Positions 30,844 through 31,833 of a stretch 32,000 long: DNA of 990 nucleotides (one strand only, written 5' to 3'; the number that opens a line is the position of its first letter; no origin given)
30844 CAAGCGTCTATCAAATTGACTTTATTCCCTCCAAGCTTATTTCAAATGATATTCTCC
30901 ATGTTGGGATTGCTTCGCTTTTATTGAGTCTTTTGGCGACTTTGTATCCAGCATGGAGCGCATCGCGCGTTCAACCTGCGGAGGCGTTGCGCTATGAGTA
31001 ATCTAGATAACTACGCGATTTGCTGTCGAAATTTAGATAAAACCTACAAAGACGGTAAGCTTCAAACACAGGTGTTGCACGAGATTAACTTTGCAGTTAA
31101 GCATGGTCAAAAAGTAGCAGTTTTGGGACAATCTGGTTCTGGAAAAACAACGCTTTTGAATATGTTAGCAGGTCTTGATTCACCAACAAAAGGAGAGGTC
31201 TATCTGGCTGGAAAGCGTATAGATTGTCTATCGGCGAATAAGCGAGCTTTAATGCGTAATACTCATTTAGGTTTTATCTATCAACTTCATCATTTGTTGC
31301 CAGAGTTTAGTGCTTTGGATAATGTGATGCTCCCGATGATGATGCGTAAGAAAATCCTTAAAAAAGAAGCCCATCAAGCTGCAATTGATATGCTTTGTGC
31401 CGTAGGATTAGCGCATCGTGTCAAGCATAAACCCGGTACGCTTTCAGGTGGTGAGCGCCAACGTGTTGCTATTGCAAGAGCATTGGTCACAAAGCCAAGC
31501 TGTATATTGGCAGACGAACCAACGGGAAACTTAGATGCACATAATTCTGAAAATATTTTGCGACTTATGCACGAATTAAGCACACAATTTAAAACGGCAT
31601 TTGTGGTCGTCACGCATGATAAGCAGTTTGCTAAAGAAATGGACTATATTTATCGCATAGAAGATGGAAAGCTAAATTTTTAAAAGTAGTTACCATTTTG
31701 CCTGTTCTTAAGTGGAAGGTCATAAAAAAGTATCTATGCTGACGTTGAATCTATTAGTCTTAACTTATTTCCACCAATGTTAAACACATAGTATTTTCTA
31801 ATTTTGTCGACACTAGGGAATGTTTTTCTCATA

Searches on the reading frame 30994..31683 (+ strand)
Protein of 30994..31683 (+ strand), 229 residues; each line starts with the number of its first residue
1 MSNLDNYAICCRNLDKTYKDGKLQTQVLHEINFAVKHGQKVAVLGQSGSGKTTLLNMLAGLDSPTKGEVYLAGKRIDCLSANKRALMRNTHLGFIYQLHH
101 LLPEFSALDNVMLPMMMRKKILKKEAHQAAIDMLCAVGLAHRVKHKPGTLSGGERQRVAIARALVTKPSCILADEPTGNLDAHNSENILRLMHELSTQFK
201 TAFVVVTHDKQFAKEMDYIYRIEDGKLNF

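Call 7: search_protein_families(library=ncbifam, proteins=[window:30994-31683:+])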
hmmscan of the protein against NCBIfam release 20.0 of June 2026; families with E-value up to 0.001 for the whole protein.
window:30994-31683:+ (229 aa): 193 families (the best 25 are shown)
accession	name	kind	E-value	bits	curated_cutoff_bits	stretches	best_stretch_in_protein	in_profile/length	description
TIGR02211.1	LolD_lipo_ex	equivalog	4.2e-93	310.9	307.75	1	9-227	2-219/221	lipoprotein-releasing ABC transporter ATP-binding protein LolD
NF008639.0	PRK11629.1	equivalog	7.2e-84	280.8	360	1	8-228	6-225/234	lipoprotein-releasing ABC transporter ATP-binding protein LolD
NF007879.0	PRK10584.1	equivalog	2.5e-60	204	336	1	11-228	9-225/228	putative ABC transporter ATP-binding protein YbbA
TIGR02982.1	heterocyst_DevA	subfamily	1.8e-59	201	295.8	1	9-227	2-219/220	ABC exporter ATP-binding subunit, DevA family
TIGR02673.1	FtsE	equivalog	1.2e-56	191.7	264.85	1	10-217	3-204/214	cell division ATP-binding protein FtsE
NF038007.1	ABC_ATP_DarD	equivalog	1.8e-56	191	375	1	11-227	4-218/218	darobactin export ABC transporter ATP-binding protein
NF007826.0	PRK10535.1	equivalog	2.5e-56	191.3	966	1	12-227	8-221/648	macrolide ABC transporter ATP-binding protein/permease MacB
TIGR03608.1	L_ocin_972_ABC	subfamily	6e-56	189.2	254.85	1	14-220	4-204/206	putative bacteriocin export ABC transporter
TIGR02315.1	ABC_phnC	equivalog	2.4e-47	161.4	266.1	1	11-226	4-223/243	phosphonate ABC transporter ATP-binding protein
NF007027.0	PRK09493.1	equivalog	6.2e-47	160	379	1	24-216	13-202/240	glutamine ABC transporter ATP-binding protein GlnQ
NF040933.2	ABC_arch_GlcV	equivalog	1.3e-46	159.1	450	1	9-211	3-203/357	glucose ABC transporter ATP-binding protein GlcV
NF040840.2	tungstate_WtpC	equivalog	8.9e-43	146.9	440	1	12-213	5-194/347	tungstate ABC transporter ATP-binding protein WtpC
TIGR03265.1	PhnT2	equivalog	9.4e-43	146.8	457.7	1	12-217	8-203/353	putative 2-aminoethylphosphonate ABC transporter ATP-binding protein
NF008428.0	PRK11264.1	equivalog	1.8e-42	145.3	406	1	9-216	4-210/250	L-cystine ABC transporter ATP-binding protein TcyN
TIGR03005.1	ectoine_ehuA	equivalog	3.1e-42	144.6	345.4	1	25-217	13-215/252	ectoine/hydroxyectoine ABC transporter ATP-binding protein EhuA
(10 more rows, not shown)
